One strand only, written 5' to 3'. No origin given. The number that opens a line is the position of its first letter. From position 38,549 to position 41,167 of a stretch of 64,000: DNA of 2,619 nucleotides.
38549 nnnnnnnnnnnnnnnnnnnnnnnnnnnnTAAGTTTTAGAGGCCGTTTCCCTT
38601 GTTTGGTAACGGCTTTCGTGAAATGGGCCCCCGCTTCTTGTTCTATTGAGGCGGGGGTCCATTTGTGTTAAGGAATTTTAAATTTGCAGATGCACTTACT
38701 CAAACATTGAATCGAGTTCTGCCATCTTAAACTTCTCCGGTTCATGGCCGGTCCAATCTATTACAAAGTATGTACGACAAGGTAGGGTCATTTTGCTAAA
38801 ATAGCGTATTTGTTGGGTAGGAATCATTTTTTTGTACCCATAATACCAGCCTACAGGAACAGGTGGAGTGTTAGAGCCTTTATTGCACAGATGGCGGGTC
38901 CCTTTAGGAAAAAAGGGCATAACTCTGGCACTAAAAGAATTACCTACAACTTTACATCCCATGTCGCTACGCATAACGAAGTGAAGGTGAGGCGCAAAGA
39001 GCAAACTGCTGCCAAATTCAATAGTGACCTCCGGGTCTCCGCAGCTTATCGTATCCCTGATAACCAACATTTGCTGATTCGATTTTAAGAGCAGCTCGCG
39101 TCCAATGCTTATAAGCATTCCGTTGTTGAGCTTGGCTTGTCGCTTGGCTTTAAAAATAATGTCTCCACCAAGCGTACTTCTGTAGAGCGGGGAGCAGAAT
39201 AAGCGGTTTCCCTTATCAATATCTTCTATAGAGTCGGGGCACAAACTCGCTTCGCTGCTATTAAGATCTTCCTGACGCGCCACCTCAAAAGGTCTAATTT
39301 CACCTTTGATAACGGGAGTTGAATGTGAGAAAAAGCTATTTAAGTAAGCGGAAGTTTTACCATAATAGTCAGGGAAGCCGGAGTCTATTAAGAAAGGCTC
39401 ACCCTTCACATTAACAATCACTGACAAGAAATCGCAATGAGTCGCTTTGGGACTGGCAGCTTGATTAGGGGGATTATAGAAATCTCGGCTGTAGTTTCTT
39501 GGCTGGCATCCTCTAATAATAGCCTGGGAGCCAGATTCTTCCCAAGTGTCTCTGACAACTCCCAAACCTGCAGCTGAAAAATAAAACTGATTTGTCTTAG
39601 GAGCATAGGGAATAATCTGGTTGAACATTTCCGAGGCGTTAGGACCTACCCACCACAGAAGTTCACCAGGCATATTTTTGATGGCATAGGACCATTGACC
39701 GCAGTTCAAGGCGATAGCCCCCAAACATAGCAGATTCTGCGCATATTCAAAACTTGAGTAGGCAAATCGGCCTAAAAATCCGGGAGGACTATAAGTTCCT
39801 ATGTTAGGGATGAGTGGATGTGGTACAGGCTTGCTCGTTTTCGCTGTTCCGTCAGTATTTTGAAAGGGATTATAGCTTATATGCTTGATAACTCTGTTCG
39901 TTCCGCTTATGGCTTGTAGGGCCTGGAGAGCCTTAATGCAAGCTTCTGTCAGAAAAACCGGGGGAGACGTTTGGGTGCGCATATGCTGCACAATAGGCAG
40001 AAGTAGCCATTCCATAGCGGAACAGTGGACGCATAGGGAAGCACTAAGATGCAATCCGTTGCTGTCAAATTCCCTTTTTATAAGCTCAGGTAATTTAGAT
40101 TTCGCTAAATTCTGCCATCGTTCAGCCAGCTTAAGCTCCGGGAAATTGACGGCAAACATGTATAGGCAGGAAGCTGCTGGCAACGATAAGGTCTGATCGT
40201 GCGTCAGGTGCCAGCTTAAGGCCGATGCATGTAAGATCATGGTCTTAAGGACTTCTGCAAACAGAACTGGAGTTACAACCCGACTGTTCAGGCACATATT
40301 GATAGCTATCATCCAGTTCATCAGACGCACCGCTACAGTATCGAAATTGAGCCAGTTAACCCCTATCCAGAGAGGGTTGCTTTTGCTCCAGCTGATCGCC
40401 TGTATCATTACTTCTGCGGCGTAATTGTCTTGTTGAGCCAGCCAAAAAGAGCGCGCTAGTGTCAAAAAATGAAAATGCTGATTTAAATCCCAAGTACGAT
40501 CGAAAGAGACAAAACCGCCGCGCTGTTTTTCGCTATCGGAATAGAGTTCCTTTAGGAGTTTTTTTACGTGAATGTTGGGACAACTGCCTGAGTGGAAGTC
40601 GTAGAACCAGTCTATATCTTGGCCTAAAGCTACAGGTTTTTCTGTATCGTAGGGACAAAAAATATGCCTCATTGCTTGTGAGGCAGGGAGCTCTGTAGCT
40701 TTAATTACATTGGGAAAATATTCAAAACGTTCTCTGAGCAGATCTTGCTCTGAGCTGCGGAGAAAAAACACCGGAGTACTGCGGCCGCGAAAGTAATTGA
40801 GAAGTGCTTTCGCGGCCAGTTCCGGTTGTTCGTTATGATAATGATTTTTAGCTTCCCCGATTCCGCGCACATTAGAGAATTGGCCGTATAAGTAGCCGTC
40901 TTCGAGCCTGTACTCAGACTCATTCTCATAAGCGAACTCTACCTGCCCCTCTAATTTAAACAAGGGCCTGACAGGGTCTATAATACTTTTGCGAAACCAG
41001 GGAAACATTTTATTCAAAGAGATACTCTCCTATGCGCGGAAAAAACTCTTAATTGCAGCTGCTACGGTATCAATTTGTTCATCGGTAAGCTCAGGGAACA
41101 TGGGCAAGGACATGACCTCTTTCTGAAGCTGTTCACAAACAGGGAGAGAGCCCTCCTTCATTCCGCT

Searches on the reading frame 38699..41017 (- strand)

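Call 4: search_protein_families(library=pfam, proteins=[window:38699-41017:-], max_evalue=1)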
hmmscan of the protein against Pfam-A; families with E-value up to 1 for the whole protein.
window:38699-41017:- (773 aa): 2 families
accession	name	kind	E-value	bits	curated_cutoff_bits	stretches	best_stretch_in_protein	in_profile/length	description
PF16889.11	Hepar_II_III_N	-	7.2e-23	81.9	22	1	51-337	10-265/340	Heparinase II/III N-terminus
PF07940.18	Hepar_II_III_C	-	1e-07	32.2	24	1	516-689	30-170/237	Heparinase II/III-like, C-terminal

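Call 5: search_protein_families(library=ncbifam, proteins=[window:38699-41017:-], max_evalue=0.1)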
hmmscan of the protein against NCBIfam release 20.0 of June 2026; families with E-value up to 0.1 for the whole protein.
window:38699-41017:- (773 aa): 3 families
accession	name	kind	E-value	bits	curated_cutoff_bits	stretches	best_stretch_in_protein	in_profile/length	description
NF045573.1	Hepsulflyase_CFB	equivalog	2.6e-14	52.5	700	2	176-338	128-294/651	heparin-sulfate lyase HepC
NF045572.1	Hepsulflyase_bctds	equivalog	2e-06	26.7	600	1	177-336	157-320/706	heparin-sulfate lyase HepC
TIGR02484.1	CitB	equivalog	0.077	12.1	246.6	0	286-344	66-124/372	tricarballylate utilization 4Fe-4S protein TcuB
